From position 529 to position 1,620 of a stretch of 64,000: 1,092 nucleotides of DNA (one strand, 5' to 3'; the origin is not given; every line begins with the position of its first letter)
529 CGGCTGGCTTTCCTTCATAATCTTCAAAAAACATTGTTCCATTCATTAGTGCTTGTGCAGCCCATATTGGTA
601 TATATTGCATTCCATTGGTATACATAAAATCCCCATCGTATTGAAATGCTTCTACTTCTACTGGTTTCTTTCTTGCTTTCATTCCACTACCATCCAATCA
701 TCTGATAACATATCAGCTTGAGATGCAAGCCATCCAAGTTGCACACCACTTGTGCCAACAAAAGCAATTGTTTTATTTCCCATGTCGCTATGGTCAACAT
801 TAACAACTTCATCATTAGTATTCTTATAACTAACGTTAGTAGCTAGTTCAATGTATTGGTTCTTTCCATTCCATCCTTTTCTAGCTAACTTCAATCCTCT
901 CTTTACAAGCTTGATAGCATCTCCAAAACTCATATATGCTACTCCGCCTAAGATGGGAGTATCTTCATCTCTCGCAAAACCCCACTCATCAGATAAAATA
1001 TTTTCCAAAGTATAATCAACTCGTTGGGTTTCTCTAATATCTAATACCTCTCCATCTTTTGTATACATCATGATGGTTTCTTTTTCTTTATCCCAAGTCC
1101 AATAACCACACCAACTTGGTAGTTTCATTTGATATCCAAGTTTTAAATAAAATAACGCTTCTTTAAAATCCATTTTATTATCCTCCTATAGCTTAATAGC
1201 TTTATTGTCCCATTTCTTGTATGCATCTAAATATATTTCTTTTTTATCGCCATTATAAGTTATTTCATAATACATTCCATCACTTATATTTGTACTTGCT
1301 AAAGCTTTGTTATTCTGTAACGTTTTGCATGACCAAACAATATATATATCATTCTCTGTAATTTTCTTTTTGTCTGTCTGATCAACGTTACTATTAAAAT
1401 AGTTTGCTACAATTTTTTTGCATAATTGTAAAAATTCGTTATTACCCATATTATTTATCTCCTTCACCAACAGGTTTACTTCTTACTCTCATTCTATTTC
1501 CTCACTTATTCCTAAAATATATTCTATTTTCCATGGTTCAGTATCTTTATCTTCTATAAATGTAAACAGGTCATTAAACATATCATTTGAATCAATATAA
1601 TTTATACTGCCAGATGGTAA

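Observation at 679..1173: Protein with two tandem DUF2829 (Tad2-like) domains: candidate Thoeris/cyclic-nucleotide sponge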

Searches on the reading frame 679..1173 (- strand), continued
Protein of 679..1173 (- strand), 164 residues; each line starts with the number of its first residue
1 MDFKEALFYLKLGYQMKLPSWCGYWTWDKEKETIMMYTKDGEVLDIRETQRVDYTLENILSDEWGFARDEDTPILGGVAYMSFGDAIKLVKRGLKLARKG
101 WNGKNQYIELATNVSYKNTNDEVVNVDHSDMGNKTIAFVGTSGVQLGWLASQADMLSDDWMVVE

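Call 78: get_annotated_region(hit=H3, flank=1200)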
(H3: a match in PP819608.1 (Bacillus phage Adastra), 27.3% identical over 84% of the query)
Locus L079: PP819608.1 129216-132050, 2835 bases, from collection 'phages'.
description: Bacillus phage Adastra, complete genome.
organism: Bacillus phage Adastra (NCBI taxid 3143958)
taxonomy: Viruses; Duplodnaviria; Heunggongvirae; Uroviricota; Caudoviricetes; Herelleviridae; Spounavirinae; Okubovirus
host: Bacillus subtilis CU 1065; source: farm field soil; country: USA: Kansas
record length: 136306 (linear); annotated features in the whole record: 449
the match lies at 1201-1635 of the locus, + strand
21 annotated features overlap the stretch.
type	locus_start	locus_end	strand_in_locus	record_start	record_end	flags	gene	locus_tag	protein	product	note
CDS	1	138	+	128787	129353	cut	-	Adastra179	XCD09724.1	hypothetical protein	-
regulatory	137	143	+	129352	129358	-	-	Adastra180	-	ribosome_binding_site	-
CDS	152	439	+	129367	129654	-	-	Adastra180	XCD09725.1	hypothetical protein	-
regulatory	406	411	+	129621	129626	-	-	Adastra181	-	ribosome_binding_site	-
CDS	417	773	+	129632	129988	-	-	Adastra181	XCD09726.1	hypothetical protein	-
regulatory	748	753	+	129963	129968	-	-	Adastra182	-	ribosome_binding_site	-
CDS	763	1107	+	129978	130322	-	-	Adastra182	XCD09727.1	hypothetical protein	-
regulatory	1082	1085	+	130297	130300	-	-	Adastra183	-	ribosome_binding_site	-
CDS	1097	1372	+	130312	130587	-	-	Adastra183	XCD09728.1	hypothetical protein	-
regulatory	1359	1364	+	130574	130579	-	-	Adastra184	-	ribosome_binding_site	-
CDS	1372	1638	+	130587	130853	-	-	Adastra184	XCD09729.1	hypothetical protein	-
regulatory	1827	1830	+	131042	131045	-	-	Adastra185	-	ribosome_binding_site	-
CDS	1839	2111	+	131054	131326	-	-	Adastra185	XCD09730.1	hypothetical protein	-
regulatory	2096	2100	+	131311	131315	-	-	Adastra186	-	ribosome_binding_site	-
CDS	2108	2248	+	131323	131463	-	-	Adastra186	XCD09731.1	hypothetical protein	-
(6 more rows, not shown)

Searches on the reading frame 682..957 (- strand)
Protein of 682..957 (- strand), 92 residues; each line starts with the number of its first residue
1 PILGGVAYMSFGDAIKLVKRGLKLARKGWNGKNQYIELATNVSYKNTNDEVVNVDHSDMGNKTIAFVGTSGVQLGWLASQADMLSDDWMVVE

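Call 3: search_protein_families(library=pfam, proteins=[window:682-957:-], max_evalue=10)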
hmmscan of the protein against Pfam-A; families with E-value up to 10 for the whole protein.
seq(92 aa): 1 family
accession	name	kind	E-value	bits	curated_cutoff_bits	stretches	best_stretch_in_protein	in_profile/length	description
PF11195.14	Tad2-like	-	1.7e-20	73.8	25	1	9-91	1-73/73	Thoeris anti-defense 2-like domain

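Call 4: search_protein_families(library=phrogs, proteins=[window:682-957:-], max_evalue=1)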
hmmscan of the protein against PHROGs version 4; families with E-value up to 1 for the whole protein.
seq(92 aa): 5 families
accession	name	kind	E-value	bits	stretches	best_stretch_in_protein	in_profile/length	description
phrog_1048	-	unknown function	1.1e-27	98.4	1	2-92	103-195/211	-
phrog_872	-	unknown function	3.7e-24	86.6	1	7-92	87-172/172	-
phrog_30130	-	unknown function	0.0026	18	1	9-90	176-258/262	-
phrog_643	-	transcription regulation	0.018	16.3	1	14-92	6-73/84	transcriptional regulator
phrog_6670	-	unknown function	0.031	15.1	1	9-59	1-51/120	-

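Call 65: search_solved_structures(query=window:682-936:-, max_evalue=0.01, show_alignments=5)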
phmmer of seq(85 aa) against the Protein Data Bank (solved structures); distinct sequences matched with E-value up to 0.01: 7.
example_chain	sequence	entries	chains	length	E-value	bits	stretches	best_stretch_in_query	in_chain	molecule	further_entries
8kbi_A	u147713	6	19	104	1.1e-11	47.9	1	2-85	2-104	Inhibitor of Type II CRISPR-Cas system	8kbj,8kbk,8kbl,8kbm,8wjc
9kzr_A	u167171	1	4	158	9.2e-11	45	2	3-34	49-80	AcrIIA7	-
8sme_A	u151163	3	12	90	1.7e-10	44.1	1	2-84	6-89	Gp34.65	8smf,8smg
8wje_B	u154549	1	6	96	2.1e-10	43.8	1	2-84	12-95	Gp34.65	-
8wjd_A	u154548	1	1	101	2.9e-10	43.4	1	2-29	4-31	SptTad2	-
8v3e_E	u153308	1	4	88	2.2e-09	40.6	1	2-85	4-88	Tad2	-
9eib_A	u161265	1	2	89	2.2e-09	40.5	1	2-85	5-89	Prophage anti-Thoeris 2 (ModTad2)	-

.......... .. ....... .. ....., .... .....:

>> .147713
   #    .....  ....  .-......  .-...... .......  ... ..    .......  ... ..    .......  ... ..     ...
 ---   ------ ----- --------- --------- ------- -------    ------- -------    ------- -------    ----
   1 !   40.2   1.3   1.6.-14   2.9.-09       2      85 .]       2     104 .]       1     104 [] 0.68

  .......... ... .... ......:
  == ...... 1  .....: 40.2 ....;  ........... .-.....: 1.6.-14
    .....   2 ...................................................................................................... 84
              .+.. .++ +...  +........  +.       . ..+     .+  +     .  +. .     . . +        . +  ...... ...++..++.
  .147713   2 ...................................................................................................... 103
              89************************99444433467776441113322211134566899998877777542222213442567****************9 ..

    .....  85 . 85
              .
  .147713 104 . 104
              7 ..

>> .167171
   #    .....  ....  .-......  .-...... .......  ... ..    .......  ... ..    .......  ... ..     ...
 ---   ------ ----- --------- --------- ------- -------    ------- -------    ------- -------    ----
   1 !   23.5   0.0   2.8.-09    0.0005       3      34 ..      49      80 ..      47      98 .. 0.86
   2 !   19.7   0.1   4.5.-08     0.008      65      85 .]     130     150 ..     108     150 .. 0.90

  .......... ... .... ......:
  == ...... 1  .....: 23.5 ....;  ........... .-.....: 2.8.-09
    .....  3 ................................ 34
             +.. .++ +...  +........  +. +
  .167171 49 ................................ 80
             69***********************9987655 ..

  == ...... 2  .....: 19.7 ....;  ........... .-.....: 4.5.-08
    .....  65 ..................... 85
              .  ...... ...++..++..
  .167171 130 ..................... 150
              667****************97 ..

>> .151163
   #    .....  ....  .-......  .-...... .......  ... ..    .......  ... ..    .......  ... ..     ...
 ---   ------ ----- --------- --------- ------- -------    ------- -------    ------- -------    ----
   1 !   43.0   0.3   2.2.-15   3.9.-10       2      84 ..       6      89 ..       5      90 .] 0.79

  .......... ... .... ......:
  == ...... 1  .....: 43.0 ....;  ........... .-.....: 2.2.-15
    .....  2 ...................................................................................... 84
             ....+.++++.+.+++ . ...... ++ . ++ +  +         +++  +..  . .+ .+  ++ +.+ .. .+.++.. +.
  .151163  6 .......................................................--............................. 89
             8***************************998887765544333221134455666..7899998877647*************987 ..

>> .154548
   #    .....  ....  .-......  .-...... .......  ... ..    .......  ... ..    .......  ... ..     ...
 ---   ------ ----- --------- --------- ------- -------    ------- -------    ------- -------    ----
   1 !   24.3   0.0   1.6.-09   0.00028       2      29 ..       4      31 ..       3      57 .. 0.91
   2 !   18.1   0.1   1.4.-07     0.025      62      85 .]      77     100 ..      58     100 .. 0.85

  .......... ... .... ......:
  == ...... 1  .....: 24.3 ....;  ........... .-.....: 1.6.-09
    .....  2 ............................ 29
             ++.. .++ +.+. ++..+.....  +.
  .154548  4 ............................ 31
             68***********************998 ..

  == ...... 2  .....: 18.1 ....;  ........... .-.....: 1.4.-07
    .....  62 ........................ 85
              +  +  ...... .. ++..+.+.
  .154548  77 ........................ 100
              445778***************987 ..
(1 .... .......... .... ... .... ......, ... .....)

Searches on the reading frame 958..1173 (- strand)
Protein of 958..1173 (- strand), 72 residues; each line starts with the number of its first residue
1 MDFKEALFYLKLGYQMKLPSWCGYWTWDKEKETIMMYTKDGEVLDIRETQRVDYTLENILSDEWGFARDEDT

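Call 3: search_protein_families(library=pfam, proteins=[window:958-1173:-], max_evalue=10)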
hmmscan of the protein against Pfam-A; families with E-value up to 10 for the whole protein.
seq(72 aa): 0 families

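Call 4: search_protein_families(library=phrogs, proteins=[window:958-1173:-], max_evalue=1)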
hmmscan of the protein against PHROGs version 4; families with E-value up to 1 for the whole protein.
seq(72 aa): 2 families
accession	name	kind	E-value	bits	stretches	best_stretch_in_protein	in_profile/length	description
phrog_1048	-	unknown function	1.4e-13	52.3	1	1-67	31-96/211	-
phrog_37292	-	unknown function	0.048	14.4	1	3-30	21-48/182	-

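Call 34: predict_structure(alignment_id=A2)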
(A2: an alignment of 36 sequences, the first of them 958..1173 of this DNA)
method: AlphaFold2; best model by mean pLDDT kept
length: 72 residues; sequences in the alignment: 36
mean_pLDDT: 88.8   pTM: 0.76
mean pLDDT of the five models: 88.8, 87.9, 87.6, 87.4, 85.1
residues with pLDDT >= 90: 37; 70-90: 34; 50-70: 1; < 50: 0
segments of 3 or more residues with pLDDT < 50: none
pLDDT, mean of each block of 10 residues (from residue 1): 95 90 90 91 86 84 89 75
secondary structure, 60 per line:
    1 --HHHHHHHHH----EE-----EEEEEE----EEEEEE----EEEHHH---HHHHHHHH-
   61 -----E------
elements in order: H3-11 E23-28 E33-38 E43-45 H52-59

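Call 36: fold_search(model_id=the predicted structure, library=pdb)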
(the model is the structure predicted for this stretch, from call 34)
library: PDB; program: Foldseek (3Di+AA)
matches with E <= 10: 480; with E <= 0.001: 1
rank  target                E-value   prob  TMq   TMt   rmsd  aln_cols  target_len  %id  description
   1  8smf_G                5.5e-04  1.00  0.70  0.63   3.2        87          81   18  Structure of SPO1 phage Tad2 in complex with 1''-3' gcADPR (released 2023-11-22)
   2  8wje_B                1.9e-03  1.00  0.66  0.62   3.7        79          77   22  Structure of apo-SPO1 Tad2 (released 2024-09-25)
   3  8wje_C                4.6e-03  1.00  0.64  0.49   5.7        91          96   21  Structure of apo-SPO1 Tad2 (released 2024-09-25)
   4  8wje_D                5.3e-03  1.00  0.70  0.55   3.3        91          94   18  Structure of apo-SPO1 Tad2 (released 2024-09-25)
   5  8wje_A                5.3e-03  1.00  0.65  0.54   5.5        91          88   18  Structure of apo-SPO1 Tad2 (released 2024-09-25)
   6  9eib_B                1.2e-02  1.00  0.62  0.53   7.3        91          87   14  Structure of Myroides odoratus prophage anti-Thoeris 2 (ModTad2) in complex with hisADPR (released 2025-04-16)
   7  8oyv_B                6.3e-01  0.35  0.40  0.18   8.1        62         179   18  De novo designed Claudin fold CLF_4 (released 2023-10-18)
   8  2ejg_A                6.7e-01  0.28  0.36  0.14   4.6        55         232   14  Crystal Structure Of The Biotin Protein Ligase (Mutation R48A) and Biotin Carboxyl Carrier Protein Complex From Pyroco (released 2008-03-18)
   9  7de9_A                7.1e-01  0.23  0.35  0.40   4.2        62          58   16  crystal structure of Arabidopsis RDM15 tudor domain in complex with an H3K4me1 peptide (released 2021-04-07)
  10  8ini_B                7.1e-01  0.11  0.26  0.21   9.5        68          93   12  vaccinia H2 protein without the transmembrane region (released 2023-11-15)
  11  8oyv_A                7.1e-01  0.09  0.21  0.17   8.1        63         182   21  De novo designed Claudin fold CLF_4 (released 2023-10-18)
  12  6ox6_B                7.6e-01  0.47  0.49  0.47   4.0        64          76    9  Crystal structure of the complex between the Type VI effector Tas1 and its immunity protein (released 2019-09-18)
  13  4pu5                  9.7e-01  0.14  0.25  0.06   3.8        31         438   32  Shewanella oneidensis Toxin Antitoxin System Toxin Protein HipA Bound with AMPPNP and Mg (released 2014-08-06)
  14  6kcp_A                1.0e+00  0.15  0.30  0.27   8.0        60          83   17  Shuguo PWWP in complex with ssDNA (released 2020-07-01)
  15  9wlp_C                1.2e+00  0.09  0.28  0.19  10.7        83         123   10  Crystal structure of monkeypox virus A30/H2 sub-complex at pH 6.8 (released 2025-12-31)
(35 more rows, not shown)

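Call 50: search_protein_representatives(protein=window:958-1173:-)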
Query: 72 residues. Proteins with E-value up to 0.001 (for the whole library): 457; up to 1e-10: 198; up to 1e-30: 0. The best 150 are listed.
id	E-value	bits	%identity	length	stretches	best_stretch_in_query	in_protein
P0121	1.5e-24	101.2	67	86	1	1-69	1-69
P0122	6.1e-24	99.3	59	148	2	1-65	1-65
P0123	1.0e-23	98.6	46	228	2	1-67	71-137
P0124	1.2e-23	98.4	61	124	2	1-68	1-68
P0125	1.9e-23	97.7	53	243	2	1-67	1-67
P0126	3.3e-23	97.0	66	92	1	1-67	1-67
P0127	3.8e-23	96.8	59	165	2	1-68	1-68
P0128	5.4e-23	96.3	65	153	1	2-69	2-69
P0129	6.6e-23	96.0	54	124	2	1-72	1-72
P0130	2.2e-22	94.3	57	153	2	2-69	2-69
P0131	2.7e-22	94.0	48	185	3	1-72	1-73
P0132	7.6e-22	92.6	68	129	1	1-63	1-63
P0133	9.1e-22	92.4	62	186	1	1-72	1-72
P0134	1.2e-21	92.0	67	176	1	1-67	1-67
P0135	1.9e-21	91.3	67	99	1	1-67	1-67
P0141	1.2e-20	88.8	62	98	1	1-66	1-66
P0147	1.5e-19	85.3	65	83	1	1-65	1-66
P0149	1.7e-19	85.1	62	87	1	1-65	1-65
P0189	6.6e-16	73.8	55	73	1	1-65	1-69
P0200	4.0e-15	71.3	48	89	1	2-67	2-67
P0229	9.5e-14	66.9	56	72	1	1-64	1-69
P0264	1.7e-12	63.0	47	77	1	1-68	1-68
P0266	1.9e-12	62.8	40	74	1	2-68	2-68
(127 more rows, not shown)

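Call 55: search_protein_families(library=pfam, proteins=[P0121, P0126, P0141, P0147, P0149, P0189, P0229, P0264, P0266, P0200], max_evalue=1)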
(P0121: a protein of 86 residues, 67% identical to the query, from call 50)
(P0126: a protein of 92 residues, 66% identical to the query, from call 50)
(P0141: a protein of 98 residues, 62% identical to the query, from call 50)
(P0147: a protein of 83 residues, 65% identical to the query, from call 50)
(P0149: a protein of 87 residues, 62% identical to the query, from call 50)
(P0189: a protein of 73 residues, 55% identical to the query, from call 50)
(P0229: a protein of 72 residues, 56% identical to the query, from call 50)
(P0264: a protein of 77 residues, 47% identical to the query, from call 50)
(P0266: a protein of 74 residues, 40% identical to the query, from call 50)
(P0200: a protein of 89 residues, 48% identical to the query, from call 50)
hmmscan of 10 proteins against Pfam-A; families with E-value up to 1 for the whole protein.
P0121 (86 aa): 2 families
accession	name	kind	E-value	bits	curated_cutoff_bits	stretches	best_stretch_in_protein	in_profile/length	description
PF11195.14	Tad2-like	-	0.00093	20.1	25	1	1-66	1-72/73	Thoeris anti-defense 2-like domain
PF13987.11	YedD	-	0.13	12.6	27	1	31-53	28-50/106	YedD-like protein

P0126 (92 aa): 2 families
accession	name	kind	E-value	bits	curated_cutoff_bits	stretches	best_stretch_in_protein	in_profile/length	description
PF11195.14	Tad2-like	-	0.0029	18.5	25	1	1-65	1-71/73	Thoeris anti-defense 2-like domain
PF15674.10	CCDC23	-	0.16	12.4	27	1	70-91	15-36/63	Coiled-coil domain-containing protein 23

P0141 (98 aa): 0 families

P0147 (83 aa): 0 families

P0149 (87 aa): 2 families
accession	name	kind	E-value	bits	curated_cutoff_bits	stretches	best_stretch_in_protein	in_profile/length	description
PF00216.26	Bac_DNA_binding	-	0.00076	20.1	22.4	1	4-61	30-86/90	Bacterial DNA-binding protein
PF11195.14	Tad2-like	-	0.0036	18.2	25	1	1-23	1-25/73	Thoeris anti-defense 2-like domain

P0189 (73 aa): 1 family
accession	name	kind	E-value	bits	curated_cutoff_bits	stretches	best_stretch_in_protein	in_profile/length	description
PF11195.14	Tad2-like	-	0.0001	23.2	25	1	1-29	1-31/73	Thoeris anti-defense 2-like domain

P0229 (72 aa): 1 family
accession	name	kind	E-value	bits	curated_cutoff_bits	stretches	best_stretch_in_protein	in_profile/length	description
PF11195.14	Tad2-like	-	2.7e-05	25.1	25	1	1-70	1-71/73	Thoeris anti-defense 2-like domain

P0264 (77 aa): 0 families

P0266 (74 aa): 1 family
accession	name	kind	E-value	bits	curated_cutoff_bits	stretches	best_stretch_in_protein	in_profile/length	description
PF11195.14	Tad2-like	-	0.0043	18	25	1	1-66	1-72/73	Thoeris anti-defense 2-like domain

P0200 (89 aa): 1 family
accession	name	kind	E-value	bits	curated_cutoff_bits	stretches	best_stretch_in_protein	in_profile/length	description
PF01578.25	Cytochrom_C_asm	-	0.12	12.5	29.9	1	19-33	146-160/212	Cytochrome C assembly protein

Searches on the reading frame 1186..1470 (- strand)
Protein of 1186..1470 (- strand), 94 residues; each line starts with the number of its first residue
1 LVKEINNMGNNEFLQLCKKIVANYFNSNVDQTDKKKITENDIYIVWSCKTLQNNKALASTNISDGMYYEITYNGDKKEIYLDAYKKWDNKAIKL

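Call 37: search_protein_families(library=pfam, proteins=[window:1186-1470:-], max_evalue=0.01)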
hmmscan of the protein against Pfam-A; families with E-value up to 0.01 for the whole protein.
window:1186-1470:- (94 aa): 2 families
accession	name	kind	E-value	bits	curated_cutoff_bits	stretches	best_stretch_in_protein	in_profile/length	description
PF19791.4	DUF6275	-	4e-35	119.9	22.6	1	15-93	2-80/81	Family of unknown function (DUF6275)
PF24051.1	DUF7355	-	0.0012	19.2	27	1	18-92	14-88/93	Domain of unknown function (DUF7355)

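Call 38: search_protein_families(library=phrogs, proteins=[window:1186-1470:-], max_evalue=0.001)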
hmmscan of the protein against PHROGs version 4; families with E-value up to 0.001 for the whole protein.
window:1186-1470:- (94 aa): 2 families
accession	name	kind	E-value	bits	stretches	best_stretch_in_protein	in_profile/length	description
phrog_918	-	unknown function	5.5e-41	140.7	1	3-93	29-117/126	-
phrog_19392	-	unknown function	5e-15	56.8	1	10-93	177-258/259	-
